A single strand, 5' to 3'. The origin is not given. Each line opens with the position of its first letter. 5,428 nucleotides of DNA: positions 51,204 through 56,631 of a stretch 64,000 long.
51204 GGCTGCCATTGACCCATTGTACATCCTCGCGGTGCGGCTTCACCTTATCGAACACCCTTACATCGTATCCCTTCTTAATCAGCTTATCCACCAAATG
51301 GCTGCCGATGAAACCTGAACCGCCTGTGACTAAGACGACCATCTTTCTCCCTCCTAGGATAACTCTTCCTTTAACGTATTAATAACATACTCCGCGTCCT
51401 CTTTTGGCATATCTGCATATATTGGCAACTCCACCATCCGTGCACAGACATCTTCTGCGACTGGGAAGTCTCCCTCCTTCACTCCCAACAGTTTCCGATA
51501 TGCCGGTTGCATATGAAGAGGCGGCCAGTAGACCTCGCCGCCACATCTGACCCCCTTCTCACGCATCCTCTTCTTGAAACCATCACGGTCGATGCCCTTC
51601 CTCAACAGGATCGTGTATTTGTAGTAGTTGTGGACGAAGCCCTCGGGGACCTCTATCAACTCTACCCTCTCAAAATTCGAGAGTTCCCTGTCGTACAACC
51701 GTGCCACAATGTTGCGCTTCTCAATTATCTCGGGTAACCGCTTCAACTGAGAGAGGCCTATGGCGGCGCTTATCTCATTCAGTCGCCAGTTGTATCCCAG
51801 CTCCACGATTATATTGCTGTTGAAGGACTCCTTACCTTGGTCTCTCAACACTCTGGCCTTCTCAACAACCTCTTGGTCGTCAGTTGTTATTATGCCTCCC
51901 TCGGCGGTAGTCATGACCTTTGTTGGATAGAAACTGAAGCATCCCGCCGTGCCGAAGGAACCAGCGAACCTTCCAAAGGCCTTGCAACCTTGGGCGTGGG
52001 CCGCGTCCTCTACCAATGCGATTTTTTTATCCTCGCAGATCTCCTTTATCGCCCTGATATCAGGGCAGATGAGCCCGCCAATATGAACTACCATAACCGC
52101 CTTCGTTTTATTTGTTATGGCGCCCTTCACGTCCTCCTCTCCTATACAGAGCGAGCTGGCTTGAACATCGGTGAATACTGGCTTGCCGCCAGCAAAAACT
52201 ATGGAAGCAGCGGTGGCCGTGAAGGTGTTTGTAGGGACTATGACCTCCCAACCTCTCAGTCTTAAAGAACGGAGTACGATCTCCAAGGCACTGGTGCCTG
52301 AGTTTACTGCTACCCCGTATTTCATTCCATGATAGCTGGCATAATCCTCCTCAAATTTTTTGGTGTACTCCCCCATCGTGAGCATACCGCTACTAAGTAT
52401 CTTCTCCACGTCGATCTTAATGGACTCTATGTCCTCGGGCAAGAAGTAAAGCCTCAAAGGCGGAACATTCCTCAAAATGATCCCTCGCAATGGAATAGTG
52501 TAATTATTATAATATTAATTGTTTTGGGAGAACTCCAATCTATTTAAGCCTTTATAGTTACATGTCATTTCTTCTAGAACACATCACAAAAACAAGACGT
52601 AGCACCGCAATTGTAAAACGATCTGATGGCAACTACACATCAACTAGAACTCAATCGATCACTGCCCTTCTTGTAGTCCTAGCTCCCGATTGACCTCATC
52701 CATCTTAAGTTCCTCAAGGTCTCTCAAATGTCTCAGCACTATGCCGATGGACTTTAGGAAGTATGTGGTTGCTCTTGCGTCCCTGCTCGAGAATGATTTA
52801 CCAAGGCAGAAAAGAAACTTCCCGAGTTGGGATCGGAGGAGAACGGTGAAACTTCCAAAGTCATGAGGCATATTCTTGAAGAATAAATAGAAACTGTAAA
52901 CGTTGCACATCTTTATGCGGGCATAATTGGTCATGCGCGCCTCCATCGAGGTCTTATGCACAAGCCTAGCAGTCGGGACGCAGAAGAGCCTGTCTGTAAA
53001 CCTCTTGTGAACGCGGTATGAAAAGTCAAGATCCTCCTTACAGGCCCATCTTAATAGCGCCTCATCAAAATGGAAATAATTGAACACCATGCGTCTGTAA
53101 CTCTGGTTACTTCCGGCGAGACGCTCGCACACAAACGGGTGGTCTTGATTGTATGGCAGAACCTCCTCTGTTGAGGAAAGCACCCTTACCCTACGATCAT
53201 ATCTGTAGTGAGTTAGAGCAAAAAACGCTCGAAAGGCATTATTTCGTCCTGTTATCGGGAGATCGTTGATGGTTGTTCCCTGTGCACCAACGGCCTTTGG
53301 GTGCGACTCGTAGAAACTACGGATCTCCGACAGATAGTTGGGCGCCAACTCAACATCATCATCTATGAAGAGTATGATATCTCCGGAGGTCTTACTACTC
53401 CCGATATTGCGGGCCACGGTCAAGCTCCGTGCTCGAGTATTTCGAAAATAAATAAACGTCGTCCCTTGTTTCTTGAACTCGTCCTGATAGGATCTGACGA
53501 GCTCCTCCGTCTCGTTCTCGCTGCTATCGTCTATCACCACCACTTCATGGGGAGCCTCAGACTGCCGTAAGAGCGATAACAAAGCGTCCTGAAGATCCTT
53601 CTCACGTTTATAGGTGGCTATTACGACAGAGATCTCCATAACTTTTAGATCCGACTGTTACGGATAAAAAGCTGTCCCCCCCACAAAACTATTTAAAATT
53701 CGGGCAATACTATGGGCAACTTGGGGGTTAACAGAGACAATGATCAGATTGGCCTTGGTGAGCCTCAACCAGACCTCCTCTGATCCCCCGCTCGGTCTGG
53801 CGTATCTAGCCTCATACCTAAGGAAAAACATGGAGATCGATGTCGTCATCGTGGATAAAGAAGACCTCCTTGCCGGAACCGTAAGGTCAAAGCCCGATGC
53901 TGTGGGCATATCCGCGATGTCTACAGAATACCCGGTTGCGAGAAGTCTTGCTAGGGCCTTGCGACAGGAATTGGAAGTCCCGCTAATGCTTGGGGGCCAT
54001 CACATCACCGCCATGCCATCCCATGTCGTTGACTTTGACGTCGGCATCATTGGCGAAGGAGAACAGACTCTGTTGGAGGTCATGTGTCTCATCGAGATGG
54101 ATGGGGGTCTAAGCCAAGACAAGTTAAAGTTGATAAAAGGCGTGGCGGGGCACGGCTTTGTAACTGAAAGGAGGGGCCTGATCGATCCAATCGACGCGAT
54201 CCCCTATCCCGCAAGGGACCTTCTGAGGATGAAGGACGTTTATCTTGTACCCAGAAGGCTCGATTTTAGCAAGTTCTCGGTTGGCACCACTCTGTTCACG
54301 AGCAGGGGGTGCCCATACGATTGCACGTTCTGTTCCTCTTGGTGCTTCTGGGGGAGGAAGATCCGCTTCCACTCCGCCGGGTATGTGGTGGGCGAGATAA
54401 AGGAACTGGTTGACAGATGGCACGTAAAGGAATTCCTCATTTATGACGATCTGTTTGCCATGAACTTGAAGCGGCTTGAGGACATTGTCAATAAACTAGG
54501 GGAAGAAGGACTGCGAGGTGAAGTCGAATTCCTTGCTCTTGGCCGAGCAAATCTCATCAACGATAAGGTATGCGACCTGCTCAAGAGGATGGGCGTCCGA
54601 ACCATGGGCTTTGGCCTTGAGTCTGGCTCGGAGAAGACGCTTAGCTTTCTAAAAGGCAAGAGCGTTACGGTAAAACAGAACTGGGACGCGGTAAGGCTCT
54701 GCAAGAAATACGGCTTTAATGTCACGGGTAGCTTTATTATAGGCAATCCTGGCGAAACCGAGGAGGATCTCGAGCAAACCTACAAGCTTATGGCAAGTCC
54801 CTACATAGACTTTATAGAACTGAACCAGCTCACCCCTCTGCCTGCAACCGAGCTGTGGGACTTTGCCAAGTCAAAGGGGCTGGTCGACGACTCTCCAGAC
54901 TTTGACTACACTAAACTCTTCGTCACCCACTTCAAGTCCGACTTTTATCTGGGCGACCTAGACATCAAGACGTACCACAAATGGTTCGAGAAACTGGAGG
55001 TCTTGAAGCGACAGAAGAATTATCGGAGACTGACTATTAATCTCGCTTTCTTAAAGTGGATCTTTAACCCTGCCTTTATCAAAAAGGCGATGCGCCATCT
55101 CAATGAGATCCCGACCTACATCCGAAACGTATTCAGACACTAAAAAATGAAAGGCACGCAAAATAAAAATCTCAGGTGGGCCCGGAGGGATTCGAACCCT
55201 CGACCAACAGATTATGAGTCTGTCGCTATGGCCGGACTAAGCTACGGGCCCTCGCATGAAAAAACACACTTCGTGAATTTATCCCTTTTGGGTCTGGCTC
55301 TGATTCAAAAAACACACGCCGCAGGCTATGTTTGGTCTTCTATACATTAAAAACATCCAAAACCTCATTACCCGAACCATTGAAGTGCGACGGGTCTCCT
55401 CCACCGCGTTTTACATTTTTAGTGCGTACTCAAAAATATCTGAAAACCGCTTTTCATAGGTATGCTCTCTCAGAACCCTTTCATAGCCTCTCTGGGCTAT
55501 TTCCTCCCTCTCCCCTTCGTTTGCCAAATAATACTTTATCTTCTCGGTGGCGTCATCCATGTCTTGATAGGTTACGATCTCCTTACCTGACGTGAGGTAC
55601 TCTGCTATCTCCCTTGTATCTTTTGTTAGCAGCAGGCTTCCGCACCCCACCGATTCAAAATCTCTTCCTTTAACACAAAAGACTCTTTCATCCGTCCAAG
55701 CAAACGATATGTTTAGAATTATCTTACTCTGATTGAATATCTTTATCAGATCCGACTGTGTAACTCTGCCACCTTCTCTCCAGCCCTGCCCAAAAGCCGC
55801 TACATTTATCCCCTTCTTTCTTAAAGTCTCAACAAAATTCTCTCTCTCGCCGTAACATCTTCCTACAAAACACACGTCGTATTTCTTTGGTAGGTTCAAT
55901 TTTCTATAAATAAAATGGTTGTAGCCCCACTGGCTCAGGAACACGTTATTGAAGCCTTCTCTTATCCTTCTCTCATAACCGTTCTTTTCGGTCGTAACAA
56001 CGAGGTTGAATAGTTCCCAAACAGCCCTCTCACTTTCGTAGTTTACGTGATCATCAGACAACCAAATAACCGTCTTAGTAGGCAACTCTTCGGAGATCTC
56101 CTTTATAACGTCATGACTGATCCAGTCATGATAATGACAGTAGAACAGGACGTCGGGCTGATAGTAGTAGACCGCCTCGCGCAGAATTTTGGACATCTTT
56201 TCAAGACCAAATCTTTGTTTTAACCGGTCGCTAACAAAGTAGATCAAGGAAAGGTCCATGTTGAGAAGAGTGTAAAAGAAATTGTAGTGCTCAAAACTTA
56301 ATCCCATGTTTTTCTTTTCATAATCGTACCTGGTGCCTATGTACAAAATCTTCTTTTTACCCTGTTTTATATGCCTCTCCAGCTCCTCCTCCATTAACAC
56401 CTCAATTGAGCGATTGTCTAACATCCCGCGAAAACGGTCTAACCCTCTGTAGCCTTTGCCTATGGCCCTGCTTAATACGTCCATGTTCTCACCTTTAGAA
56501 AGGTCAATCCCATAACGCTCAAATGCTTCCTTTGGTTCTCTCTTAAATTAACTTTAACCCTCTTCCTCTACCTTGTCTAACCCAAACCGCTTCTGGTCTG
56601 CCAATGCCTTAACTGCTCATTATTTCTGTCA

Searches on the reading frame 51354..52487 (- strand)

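Call 64: search_protein_families(library=pfam, proteins=[window:51354-52487:-], max_evalue=0.00001)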
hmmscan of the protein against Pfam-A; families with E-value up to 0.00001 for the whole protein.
window:51354-52487:- (377 aa): 2 families
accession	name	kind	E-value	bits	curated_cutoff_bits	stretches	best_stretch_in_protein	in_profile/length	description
PF01041.23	DegT_DnrJ_EryC1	-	8.3e-112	374.4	19.8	1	21-372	5-359/360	DegT/DnrJ/EryC1/StrS aminotransferase family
PF01053.26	Cys_Met_Meta_PP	-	1.4e-06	27.5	27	1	43-165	55-177/381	Cys/Met metabolism PLP-dependent enzyme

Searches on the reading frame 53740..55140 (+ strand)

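Call 64: search_protein_families(library=pfam, proteins=[window:53740-55140:+], max_evalue=0.00001)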
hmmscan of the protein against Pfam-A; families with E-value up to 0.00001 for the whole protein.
window:53740-55140:+ (467 aa): 2 families
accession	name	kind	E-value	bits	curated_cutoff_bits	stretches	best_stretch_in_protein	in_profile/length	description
PF04055.27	Radical_SAM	-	6.9e-24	85.3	29.5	1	187-350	3-165/166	Radical SAM superfamily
PF02310.24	B12-binding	-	3.5e-19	69.2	32.1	1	16-114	13-120/121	B12 binding domain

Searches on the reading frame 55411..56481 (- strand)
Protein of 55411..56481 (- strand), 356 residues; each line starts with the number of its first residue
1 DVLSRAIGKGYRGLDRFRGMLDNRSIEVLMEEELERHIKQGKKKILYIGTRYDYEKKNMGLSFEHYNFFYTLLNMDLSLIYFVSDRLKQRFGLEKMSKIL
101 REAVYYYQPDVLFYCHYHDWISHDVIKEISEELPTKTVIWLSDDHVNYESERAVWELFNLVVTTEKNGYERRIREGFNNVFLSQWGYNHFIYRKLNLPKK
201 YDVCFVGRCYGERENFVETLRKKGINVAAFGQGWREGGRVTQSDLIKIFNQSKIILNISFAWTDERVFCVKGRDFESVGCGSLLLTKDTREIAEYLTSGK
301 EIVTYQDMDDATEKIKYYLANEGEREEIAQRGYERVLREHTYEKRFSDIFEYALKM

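Call 64: search_protein_families(library=pfam, proteins=[window:55411-56481:-], max_evalue=0.00001)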
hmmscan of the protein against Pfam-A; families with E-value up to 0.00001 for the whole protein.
window:55411-56481:- (356 aa): 1 family
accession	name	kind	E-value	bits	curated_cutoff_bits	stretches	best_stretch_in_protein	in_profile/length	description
PF13524.12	Glyco_trans_1_2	-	5e-35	121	25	1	213-349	1-142/144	Glycosyl transferase-like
